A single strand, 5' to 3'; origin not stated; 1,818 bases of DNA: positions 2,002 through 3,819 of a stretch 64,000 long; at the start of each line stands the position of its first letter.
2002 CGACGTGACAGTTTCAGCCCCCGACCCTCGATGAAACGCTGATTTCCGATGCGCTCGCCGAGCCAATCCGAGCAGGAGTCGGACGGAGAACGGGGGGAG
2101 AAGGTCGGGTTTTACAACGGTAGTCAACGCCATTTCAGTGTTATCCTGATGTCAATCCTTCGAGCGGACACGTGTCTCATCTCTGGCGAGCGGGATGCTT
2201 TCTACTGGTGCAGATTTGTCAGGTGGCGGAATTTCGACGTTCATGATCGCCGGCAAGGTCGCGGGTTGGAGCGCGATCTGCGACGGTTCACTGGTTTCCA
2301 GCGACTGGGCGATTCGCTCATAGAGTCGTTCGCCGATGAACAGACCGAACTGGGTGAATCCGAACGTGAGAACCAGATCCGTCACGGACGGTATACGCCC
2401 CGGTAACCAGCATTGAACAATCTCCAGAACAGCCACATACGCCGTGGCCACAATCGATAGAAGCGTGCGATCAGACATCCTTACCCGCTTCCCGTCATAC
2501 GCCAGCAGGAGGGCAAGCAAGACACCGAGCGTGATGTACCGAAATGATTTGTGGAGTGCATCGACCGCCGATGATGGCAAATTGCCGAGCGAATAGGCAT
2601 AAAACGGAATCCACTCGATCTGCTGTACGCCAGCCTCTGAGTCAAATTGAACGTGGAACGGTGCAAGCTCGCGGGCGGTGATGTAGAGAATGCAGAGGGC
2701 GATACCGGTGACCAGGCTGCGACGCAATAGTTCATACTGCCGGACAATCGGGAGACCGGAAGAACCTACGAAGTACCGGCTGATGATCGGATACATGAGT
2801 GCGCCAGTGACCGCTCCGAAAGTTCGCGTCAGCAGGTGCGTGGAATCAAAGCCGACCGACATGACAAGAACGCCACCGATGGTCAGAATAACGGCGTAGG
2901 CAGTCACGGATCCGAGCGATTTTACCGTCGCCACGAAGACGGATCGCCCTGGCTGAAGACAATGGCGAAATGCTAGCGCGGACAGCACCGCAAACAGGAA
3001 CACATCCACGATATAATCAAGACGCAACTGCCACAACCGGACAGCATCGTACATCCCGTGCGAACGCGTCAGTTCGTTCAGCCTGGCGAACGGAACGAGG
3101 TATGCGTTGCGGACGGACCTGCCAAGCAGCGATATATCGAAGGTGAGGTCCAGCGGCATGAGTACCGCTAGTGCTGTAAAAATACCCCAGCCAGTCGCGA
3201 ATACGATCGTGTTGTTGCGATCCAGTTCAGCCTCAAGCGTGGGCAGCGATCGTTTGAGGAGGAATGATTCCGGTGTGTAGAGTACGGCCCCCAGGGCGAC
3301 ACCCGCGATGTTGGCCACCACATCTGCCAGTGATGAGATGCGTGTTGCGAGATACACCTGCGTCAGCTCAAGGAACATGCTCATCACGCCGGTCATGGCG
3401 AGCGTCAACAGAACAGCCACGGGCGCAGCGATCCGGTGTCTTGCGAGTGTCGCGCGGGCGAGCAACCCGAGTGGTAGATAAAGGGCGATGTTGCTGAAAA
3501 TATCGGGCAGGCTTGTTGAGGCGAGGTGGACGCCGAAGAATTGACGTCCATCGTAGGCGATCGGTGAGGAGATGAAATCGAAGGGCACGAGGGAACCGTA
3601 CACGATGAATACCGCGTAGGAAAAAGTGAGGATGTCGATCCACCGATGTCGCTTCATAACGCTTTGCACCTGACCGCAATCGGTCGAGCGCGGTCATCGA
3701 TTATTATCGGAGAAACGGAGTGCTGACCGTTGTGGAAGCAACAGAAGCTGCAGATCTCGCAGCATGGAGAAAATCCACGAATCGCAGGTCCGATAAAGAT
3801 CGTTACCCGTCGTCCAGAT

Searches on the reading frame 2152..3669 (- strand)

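Call 36: search_protein_families(library=pfam, proteins=[window:2152-3669:-], max_evalue=0.00001)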
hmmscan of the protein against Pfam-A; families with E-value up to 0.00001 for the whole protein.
window:2152-3669:- (505 aa): 1 family
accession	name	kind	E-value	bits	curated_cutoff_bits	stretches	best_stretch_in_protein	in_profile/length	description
PF04892.17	VanZ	-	2e-21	77.4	30.1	2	25-132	34-123/126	VanZ like family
